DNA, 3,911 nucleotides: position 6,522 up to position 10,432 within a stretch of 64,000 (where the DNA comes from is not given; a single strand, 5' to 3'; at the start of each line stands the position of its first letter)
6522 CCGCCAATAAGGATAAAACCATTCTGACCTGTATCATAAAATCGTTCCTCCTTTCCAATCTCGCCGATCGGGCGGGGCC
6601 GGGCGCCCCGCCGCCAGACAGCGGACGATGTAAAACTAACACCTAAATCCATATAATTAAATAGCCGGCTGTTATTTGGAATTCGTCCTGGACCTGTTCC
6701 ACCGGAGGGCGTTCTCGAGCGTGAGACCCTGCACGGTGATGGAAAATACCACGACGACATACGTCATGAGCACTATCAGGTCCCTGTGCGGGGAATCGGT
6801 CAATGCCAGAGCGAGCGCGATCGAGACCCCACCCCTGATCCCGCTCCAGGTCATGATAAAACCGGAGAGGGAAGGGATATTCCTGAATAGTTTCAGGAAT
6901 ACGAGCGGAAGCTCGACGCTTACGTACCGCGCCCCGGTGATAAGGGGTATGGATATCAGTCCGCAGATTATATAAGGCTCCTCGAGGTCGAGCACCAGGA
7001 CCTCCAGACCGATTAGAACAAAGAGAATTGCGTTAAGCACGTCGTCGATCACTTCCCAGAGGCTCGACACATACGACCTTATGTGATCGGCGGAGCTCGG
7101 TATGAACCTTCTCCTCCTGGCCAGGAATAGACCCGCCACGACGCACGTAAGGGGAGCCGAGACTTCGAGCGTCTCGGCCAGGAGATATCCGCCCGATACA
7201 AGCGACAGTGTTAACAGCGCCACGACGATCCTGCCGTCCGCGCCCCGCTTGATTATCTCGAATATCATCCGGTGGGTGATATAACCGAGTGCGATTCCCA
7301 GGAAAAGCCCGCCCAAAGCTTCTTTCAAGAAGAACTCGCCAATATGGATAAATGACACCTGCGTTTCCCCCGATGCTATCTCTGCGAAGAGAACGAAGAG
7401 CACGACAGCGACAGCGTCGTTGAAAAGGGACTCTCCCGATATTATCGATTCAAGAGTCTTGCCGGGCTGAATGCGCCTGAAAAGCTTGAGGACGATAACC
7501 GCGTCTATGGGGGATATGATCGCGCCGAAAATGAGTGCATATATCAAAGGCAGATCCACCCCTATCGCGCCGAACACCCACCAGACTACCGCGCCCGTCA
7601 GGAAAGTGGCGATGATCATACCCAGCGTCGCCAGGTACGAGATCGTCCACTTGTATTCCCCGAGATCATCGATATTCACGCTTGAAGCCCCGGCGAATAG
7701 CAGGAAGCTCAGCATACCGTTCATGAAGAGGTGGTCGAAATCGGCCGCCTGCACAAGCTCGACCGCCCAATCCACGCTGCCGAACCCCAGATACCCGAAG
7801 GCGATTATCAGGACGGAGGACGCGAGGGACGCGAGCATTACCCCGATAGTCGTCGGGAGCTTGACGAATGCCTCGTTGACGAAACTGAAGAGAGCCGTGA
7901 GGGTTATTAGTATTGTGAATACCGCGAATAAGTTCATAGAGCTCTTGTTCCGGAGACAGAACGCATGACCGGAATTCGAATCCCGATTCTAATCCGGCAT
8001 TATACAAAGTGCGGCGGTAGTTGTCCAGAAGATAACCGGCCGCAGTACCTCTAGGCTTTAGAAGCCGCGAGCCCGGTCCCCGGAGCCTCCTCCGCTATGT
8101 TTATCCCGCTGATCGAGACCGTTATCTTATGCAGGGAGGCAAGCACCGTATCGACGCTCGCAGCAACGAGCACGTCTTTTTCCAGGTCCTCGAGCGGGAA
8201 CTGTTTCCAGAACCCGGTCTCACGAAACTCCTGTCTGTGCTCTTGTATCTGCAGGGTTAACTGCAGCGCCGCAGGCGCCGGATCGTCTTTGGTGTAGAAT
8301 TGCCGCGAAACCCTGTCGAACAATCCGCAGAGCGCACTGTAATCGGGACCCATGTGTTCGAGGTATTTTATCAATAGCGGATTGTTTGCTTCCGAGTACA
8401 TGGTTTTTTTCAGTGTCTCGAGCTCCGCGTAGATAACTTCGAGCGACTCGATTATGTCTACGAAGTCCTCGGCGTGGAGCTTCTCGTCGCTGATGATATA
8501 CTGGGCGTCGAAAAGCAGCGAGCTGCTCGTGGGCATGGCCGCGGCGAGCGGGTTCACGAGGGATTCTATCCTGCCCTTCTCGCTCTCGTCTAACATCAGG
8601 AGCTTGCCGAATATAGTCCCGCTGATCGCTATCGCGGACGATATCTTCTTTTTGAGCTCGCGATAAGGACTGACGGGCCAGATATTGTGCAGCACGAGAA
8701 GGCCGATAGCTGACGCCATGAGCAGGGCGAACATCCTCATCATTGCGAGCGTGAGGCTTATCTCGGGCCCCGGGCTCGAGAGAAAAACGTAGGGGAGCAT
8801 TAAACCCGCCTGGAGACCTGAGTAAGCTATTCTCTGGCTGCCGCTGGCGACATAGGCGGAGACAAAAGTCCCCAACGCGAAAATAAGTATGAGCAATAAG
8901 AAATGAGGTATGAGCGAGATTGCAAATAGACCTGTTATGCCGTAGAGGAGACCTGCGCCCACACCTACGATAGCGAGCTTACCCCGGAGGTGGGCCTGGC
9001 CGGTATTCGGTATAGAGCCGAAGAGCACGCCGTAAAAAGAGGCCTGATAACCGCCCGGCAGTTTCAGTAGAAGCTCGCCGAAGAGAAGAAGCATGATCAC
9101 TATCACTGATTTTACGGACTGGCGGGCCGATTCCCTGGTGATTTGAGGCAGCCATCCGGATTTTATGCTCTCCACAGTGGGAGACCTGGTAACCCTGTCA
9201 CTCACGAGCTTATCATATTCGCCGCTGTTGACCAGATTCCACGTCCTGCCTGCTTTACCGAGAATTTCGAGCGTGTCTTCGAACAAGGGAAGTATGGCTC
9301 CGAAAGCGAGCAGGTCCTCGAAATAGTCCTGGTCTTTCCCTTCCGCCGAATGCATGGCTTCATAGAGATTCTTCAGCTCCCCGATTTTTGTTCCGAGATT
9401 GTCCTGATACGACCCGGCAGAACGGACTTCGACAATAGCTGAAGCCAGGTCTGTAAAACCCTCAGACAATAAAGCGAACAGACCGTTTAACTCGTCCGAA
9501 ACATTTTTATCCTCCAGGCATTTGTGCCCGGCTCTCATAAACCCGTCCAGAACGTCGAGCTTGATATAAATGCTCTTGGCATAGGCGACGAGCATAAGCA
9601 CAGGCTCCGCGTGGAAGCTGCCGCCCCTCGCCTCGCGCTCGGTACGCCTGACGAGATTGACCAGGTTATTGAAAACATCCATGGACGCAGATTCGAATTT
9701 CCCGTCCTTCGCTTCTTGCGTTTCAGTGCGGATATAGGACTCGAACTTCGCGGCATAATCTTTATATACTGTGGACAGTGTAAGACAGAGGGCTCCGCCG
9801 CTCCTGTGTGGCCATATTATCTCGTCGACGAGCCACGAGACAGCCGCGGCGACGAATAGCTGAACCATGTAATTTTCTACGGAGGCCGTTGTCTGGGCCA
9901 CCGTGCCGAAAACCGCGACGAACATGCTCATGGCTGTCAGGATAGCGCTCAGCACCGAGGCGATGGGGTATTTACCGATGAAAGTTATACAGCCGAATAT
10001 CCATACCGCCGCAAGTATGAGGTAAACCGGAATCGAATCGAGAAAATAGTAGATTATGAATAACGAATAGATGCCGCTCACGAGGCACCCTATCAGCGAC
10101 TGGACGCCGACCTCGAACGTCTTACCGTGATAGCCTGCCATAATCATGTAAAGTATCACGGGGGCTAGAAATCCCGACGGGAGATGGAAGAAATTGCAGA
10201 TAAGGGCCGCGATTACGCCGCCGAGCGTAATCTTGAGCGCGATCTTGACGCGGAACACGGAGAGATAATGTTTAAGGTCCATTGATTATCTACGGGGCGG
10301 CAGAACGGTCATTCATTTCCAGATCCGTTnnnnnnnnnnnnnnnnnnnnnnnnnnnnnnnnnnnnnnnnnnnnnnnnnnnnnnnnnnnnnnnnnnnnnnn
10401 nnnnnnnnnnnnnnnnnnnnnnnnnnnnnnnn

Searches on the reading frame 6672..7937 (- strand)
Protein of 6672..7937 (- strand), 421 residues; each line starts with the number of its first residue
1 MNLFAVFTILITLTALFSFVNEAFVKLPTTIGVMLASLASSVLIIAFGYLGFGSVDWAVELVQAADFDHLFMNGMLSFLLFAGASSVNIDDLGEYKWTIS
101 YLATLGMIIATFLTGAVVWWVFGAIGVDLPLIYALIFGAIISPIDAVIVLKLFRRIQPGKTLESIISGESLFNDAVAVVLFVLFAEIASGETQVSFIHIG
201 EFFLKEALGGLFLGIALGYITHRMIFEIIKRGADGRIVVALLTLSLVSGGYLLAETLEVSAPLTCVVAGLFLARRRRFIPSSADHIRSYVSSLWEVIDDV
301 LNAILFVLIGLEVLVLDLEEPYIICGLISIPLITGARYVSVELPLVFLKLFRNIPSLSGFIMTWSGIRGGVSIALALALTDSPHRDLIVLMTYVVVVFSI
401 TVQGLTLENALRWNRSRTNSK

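Call 91: search_protein_families(library=pfam, proteins=[window:6672-7937:-], max_evalue=0.00001)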
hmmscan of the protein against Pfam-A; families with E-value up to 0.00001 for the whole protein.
window:6672-7937:- (421 aa): 1 family
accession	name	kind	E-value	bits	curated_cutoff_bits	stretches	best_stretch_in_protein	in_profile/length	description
PF00999.27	Na_H_Exchanger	-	5.2e-50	170.8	26.2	1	22-413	11-375/375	Sodium/hydrogen exchanger, transmembrane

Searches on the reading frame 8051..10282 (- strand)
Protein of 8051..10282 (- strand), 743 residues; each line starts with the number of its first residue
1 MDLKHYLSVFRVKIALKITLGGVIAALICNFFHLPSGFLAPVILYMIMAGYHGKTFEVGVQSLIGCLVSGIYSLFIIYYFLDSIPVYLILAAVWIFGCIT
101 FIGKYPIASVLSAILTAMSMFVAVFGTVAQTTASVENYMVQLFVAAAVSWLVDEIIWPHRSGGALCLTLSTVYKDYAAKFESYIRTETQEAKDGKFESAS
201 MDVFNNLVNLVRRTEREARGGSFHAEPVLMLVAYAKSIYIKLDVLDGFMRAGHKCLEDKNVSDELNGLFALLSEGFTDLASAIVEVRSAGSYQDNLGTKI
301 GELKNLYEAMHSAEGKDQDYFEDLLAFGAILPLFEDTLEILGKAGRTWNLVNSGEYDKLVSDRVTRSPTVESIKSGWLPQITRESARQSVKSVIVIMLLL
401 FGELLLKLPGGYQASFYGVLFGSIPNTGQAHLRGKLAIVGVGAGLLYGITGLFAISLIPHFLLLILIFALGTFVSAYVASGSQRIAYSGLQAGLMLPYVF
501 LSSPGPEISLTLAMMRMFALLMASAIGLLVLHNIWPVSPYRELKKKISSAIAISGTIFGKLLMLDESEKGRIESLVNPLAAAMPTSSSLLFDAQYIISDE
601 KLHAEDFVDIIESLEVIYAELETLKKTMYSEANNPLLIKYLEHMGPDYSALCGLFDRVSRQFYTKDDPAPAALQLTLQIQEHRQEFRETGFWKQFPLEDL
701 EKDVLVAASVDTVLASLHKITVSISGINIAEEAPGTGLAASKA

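Call 91: search_protein_families(library=pfam, proteins=[window:8051-10282:-], max_evalue=0.00001)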
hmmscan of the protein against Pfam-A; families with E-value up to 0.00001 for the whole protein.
window:8051-10282:- (743 aa): 2 families
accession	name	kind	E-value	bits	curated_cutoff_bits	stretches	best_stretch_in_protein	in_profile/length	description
PF13515.12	FUSC_2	-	7.8e-10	39.4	25.6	1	24-152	1-126/126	Fusaric acid resistance protein-like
PF04632.18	FUSC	-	7.9e-09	35.1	30.9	1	15-193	5-186/660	Fusaric acid resistance protein family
